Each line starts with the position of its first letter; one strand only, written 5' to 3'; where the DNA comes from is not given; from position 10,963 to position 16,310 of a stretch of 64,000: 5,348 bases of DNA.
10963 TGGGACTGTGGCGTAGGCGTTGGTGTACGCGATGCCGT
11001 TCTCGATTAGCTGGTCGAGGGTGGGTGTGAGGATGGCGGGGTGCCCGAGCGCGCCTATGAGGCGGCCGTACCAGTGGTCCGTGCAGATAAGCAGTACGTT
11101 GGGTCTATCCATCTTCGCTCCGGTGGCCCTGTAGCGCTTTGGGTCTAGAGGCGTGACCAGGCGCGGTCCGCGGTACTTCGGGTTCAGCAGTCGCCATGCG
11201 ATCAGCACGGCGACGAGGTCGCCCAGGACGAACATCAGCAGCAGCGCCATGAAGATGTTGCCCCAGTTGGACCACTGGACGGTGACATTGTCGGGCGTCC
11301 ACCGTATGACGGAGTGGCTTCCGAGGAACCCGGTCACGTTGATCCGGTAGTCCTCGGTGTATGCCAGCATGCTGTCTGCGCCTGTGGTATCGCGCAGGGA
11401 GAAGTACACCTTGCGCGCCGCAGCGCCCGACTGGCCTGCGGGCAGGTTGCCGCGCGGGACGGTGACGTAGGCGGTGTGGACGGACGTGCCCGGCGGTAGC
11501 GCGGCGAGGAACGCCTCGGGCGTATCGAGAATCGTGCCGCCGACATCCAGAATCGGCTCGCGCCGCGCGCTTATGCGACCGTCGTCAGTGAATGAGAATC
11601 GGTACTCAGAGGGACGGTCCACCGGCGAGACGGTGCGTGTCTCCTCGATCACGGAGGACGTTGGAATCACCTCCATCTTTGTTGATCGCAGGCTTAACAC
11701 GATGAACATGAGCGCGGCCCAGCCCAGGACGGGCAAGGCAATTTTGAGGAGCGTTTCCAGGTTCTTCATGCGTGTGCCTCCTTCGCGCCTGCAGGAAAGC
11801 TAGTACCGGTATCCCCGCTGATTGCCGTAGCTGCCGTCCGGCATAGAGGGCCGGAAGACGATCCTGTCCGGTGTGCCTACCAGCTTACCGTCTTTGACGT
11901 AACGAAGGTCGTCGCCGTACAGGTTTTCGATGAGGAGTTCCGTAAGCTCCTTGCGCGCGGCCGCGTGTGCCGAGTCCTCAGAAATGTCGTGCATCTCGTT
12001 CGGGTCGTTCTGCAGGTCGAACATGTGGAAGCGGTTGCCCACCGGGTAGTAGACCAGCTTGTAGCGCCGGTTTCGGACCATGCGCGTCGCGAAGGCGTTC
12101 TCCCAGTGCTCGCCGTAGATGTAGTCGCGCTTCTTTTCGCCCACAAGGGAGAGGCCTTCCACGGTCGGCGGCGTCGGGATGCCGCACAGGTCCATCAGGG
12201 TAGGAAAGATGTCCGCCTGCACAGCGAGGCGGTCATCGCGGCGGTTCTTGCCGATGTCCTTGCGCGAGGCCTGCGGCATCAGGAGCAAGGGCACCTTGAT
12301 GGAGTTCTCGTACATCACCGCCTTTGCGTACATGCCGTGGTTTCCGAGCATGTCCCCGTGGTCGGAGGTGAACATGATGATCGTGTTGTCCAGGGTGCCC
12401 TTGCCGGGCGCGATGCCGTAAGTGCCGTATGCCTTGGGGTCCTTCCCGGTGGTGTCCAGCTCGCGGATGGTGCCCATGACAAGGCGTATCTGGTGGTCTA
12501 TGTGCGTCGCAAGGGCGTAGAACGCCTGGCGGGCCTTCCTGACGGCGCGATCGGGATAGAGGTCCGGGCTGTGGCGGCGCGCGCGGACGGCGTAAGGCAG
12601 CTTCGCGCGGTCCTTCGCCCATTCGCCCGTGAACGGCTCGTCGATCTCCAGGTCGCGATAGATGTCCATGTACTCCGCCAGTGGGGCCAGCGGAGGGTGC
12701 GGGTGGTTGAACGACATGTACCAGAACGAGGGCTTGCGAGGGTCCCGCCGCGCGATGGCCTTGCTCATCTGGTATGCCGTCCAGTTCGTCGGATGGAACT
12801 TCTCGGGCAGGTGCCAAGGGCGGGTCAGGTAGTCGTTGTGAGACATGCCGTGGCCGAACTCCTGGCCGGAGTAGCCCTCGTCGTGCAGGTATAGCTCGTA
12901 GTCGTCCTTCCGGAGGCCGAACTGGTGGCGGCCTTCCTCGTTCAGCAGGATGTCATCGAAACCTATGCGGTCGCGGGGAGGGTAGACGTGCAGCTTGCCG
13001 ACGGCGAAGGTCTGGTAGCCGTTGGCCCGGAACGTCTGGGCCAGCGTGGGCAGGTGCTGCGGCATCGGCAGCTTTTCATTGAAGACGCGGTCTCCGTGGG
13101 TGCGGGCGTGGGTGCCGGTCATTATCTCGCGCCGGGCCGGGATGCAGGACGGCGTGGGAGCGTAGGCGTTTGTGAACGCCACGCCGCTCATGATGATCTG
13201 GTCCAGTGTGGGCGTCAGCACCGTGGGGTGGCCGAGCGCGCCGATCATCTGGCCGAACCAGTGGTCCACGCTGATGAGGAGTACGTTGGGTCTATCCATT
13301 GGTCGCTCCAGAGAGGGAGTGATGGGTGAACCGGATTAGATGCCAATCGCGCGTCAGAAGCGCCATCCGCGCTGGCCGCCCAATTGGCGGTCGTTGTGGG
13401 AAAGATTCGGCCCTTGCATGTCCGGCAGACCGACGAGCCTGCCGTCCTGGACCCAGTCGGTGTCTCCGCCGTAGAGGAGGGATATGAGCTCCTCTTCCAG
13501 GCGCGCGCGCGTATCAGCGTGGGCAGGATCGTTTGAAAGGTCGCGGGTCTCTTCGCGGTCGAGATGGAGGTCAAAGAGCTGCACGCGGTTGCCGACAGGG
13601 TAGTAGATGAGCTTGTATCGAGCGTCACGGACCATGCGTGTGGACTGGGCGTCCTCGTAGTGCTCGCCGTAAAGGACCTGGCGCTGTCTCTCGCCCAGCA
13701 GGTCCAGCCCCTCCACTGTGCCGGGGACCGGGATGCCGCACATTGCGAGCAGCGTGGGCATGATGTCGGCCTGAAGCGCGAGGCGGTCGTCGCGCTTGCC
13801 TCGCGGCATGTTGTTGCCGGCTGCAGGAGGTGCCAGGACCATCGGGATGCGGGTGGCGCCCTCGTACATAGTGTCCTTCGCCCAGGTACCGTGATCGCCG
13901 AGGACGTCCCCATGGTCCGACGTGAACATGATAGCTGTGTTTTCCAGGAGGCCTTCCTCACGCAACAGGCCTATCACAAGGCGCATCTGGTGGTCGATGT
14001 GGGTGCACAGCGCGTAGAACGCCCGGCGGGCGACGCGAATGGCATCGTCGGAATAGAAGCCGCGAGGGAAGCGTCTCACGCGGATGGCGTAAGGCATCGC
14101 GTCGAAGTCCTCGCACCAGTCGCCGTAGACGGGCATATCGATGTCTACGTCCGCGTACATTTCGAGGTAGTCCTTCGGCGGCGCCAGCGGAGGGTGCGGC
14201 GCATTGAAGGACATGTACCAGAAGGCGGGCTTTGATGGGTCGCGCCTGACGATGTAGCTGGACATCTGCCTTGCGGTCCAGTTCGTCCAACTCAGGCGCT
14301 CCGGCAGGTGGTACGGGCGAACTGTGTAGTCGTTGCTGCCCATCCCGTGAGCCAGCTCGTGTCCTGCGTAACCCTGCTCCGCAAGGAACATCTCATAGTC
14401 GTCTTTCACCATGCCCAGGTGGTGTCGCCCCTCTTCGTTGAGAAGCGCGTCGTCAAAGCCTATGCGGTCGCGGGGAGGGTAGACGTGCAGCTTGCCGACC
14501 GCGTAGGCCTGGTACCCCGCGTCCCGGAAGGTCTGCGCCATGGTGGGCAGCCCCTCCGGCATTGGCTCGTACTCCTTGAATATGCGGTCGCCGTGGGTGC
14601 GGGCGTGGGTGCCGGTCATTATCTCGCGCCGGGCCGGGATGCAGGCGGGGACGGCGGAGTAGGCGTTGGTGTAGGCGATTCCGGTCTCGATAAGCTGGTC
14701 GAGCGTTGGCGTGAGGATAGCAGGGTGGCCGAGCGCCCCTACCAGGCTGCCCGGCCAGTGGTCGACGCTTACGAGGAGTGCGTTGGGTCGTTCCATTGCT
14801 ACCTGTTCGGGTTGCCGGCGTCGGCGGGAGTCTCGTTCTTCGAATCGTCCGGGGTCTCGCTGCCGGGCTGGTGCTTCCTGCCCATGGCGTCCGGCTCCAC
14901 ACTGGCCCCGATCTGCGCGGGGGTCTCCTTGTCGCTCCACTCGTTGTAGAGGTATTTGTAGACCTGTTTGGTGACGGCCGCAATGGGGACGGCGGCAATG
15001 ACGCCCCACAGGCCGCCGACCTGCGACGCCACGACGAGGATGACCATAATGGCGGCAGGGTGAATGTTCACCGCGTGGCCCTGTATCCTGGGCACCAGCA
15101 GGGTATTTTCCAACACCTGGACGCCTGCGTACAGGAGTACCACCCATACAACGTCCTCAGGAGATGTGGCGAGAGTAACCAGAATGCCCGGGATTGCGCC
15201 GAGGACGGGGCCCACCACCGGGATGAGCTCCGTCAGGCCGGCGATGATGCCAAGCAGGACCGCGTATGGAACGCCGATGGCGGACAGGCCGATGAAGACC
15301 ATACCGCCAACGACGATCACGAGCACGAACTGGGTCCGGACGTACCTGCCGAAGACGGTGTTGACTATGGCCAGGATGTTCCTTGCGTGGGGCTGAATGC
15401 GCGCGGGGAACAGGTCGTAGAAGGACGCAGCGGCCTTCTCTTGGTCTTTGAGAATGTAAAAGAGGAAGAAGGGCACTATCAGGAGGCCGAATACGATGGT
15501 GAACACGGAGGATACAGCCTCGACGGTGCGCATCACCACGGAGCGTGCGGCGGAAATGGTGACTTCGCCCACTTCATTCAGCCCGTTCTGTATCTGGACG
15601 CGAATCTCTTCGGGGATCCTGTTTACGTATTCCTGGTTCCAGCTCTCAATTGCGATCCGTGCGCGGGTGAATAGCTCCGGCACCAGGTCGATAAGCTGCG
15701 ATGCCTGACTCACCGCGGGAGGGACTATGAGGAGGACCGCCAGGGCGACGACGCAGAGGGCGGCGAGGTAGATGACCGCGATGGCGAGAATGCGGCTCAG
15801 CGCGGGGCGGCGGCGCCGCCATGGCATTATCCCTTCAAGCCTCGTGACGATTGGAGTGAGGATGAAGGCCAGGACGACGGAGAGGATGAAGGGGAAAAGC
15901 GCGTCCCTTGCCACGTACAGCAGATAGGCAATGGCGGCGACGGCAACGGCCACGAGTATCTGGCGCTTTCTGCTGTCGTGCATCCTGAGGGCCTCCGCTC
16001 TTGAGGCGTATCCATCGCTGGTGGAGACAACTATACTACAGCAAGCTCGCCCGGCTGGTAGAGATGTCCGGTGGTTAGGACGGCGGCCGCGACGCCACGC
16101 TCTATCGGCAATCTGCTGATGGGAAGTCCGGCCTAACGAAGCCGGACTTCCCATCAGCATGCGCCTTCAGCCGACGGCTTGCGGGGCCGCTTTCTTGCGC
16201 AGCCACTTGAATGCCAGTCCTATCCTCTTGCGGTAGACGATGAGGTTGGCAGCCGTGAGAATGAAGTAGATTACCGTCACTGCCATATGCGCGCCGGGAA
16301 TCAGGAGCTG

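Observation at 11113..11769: Sulfatase with an N-terminal two-helix membrane module enclosing a 140-aa extracytoplasmic domain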

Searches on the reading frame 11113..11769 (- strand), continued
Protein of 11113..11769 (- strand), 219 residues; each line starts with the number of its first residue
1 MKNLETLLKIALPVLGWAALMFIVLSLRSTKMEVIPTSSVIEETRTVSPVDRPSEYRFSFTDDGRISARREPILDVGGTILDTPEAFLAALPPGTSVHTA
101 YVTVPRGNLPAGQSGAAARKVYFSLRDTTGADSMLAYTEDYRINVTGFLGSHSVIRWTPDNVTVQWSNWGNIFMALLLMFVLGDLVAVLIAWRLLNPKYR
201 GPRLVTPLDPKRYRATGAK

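Call 64: fold_search(model_id=the predicted structure, library=viral)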
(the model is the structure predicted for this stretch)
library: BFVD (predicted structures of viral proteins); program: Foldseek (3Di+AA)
matches with E <= 10: 685; with E <= 0.001: 0
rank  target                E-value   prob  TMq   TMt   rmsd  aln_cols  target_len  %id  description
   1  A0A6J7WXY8            1.6e-02  0.12  0.13  0.15  25.0       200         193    8  Uncharacterized protein [uncultured Caudovirales phage]
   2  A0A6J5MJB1            3.8e-02  0.35  0.18  0.23  17.5       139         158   14  Uncharacterized protein [uncultured Caudovirales phage]
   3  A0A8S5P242            4.5e-02  0.15  0.14  0.19  19.4       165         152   10  Uncharacterized protein [Myoviridae sp. ctLnO19]
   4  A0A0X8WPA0            6.4e-02  0.08  0.12  0.07  21.0       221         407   12  (no name in the UniProt tables at hand)
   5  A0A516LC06            6.8e-02  0.11  0.13  0.13  19.4       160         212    8  (no name in the UniProt tables at hand)
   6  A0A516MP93            7.7e-02  0.15  0.16  0.14  14.0       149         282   14  (no name in the UniProt tables at hand)
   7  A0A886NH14            7.7e-02  0.13  0.12  0.18  17.2       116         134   10  (no name in the UniProt tables at hand)
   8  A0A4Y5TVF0            1.1e-01  0.06  0.10  0.09  16.0       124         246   10  Uncharacterized protein [Vibrio phage VAP7]
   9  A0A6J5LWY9            1.2e-01  0.15  0.15  0.15  14.0       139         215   11  Uncharacterized protein [uncultured Caudovirales phage]
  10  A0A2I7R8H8            1.2e-01  0.06  0.11  0.15  12.3       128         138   11  (no name in the UniProt tables at hand)
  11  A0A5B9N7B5            1.3e-01  0.18  0.16  0.31  13.4       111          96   10  Uncharacterized protein [Aeromonas phage 4L372D]
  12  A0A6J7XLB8            1.3e-01  0.14  0.20  0.23  23.1       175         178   11  Uncharacterized protein [uncultured Caudovirales phage]
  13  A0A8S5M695            1.3e-01  0.06  0.11  0.12  16.7       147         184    8  Uncharacterized protein [Myoviridae sp. ctlRg1]
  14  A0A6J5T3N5            1.5e-01  0.04  0.10  0.06  17.6       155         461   10  Uncharacterized protein [uncultured Caudovirales phage]
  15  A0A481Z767            1.7e-01  0.06  0.14  0.03  23.3       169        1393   11  DNA-directed RNA polymerase [Pithovirus LCPAC201]
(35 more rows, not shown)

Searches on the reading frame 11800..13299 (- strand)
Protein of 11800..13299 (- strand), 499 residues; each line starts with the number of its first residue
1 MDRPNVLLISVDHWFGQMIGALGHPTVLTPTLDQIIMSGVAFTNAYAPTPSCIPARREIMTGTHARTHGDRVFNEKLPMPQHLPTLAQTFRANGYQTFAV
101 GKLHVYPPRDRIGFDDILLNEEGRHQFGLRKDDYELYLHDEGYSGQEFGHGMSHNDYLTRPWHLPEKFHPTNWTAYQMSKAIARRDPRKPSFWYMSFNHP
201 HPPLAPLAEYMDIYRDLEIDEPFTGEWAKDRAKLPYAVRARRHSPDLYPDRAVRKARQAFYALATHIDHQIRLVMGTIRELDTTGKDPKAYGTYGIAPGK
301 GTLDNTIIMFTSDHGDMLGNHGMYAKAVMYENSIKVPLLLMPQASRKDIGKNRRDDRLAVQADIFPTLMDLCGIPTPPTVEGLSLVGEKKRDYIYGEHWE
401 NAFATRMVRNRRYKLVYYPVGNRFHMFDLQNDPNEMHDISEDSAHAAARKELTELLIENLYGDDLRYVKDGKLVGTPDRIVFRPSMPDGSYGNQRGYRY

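Call 3: search_protein_families(library=pfam, proteins=[window:11800-13299:-], max_evalue=0.01)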
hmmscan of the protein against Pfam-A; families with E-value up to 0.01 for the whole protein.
window:11800-13299:- (499 aa): 3 families
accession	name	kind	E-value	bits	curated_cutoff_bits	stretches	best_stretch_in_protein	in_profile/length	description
PF00884.28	Sulfatase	-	4.6e-36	125.1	25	2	4-279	1-225/301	Sulfatase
PF16347.10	SGSH_C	-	1.4e-21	77.7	29.3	1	319-458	1-150/154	N-sulphoglucosamine sulphohydrolase, C-terminal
PF02995.22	DUF229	-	0.0055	15.9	25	1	300-348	327-374/496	Protein of unknown function (DUF229)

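Call 19: search_protein_families(library=ncbifam, proteins=[window:11800-13299:-], max_evalue=0.01)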
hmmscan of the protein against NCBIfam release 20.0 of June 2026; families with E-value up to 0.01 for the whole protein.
window:11800-13299:- (499 aa): 6 families
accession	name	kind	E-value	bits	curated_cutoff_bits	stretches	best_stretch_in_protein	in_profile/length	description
NF010322.0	PRK13759.1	equivalog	2e-119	399.2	481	2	2-283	5-293/486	arylsulfatase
NF052527.1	Mn_arylsulf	exception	1e-80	272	850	1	3-474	1-466/479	manganese-dependent arylsulfatase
TIGR03417.1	chol_sulfatase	equivalog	2.8e-52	178.2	433.45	1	3-454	2-434/500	choline-sulfatase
NF045661.1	HdlasePehA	equivalog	1.3e-40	139.5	900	2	3-387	2-390/506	phosphoric/sulfuric ester hydrolase PehA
NF028537.1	P_eth_NH2_trans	domain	0.001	17.7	500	1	305-377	439-517/527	phosphoethanolamine--lipid A transferase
NF038075.1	fam_STM4013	hypoth_equivalog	0.0094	15.4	250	0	305-338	223-256/261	STM4013/SEN3800 family hydrolase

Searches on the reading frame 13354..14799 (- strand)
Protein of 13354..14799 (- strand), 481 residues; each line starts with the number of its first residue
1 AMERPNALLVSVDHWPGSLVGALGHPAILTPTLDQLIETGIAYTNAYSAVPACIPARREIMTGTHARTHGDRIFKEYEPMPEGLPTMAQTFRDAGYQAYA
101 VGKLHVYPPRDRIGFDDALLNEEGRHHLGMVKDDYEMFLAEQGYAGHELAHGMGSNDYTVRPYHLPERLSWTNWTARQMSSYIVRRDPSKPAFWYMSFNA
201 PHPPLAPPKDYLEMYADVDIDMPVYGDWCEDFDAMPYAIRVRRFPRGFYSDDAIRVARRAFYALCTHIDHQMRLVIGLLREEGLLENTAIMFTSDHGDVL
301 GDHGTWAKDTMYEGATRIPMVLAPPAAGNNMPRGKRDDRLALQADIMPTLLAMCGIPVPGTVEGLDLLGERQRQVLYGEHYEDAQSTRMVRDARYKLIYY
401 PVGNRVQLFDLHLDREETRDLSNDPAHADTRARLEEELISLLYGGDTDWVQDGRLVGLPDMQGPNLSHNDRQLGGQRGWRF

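Call 3: search_protein_families(library=pfam, proteins=[window:13354-14799:-], max_evalue=0.01)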
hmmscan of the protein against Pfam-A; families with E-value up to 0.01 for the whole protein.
window:13354-14799:- (481 aa): 4 families
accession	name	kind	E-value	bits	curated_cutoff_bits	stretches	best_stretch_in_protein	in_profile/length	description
PF00884.28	Sulfatase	-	2.9e-40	138.9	25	1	5-356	1-301/301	Sulfatase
PF16347.10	SGSH_C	-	4.4e-17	63.1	29.3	1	301-440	1-150/154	N-sulphoglucosamine sulphohydrolase, C-terminal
PF01663.27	Phosphodiest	-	0.00011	22.4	23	0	267-297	190-220/342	Type I phosphodiesterase / nucleotide pyrophosphatase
PF02995.22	DUF229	-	0.0024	17.1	25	1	262-305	307-350/496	Protein of unknown function (DUF229)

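Call 19: search_protein_families(library=ncbifam, proteins=[window:13354-14799:-], max_evalue=0.01)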
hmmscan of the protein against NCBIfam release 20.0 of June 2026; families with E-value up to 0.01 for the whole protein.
window:13354-14799:- (481 aa): 8 families
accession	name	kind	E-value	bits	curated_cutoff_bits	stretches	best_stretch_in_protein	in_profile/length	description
NF010322.0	PRK13759.1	equivalog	3.2e-120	401.9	481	1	2-457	4-472/486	arylsulfatase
NF052527.1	Mn_arylsulf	exception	1.7e-75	254.8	850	1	5-457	2-467/479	manganese-dependent arylsulfatase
TIGR03417.1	chol_sulfatase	equivalog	1.6e-55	189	433.45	1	4-437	2-435/500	choline-sulfatase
NF045661.1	HdlasePehA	equivalog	2.3e-46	158.4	900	1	4-368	2-389/506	phosphoric/sulfuric ester hydrolase PehA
NF053595.1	LptchSynLtaSGpos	equivalog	8.4e-05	21.3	970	1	265-376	434-549/626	lipoteichoic acid synthase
NF038282.1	LapC_YejM_PbgA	exception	0.00017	20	825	1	259-351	412-497/584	LPS biosynthesis-modulating metalloenzyme YejM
NF038075.1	fam_STM4013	hypoth_equivalog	0.0019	17.7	250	0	245-320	184-256/261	STM4013/SEN3800 family hydrolase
NF028537.1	P_eth_NH2_trans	domain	0.0089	14.6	500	0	268-356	420-514/527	phosphoethanolamine--lipid A transferase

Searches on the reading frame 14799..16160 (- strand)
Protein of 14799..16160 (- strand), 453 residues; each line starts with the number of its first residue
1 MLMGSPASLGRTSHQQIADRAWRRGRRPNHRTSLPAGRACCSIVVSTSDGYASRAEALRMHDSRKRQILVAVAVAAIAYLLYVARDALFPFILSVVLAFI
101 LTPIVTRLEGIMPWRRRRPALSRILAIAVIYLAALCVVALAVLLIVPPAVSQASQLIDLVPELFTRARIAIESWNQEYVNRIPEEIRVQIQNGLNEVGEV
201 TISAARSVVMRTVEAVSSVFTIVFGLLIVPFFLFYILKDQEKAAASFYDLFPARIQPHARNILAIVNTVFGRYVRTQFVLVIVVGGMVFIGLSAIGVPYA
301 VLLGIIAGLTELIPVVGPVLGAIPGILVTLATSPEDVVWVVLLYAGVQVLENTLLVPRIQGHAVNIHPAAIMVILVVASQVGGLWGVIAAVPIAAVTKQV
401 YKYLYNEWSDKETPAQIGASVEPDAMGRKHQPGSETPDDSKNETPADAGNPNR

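Call 3: search_protein_families(library=pfam, proteins=[window:14799-16160:-], max_evalue=0.01)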
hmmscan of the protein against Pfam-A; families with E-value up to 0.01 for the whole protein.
window:14799-16160:- (453 aa): 1 family
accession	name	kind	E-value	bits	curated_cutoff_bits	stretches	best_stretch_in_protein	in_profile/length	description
PF01594.21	AI-2E_transport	-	1.9e-63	215.1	34.3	1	69-403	3-325/327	AI-2E family transporter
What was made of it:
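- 14799..15983 (-): AI-2E family transporter gene heading the same-strand gene string. Pfam PF01594, 1.9e-63 (call 3).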
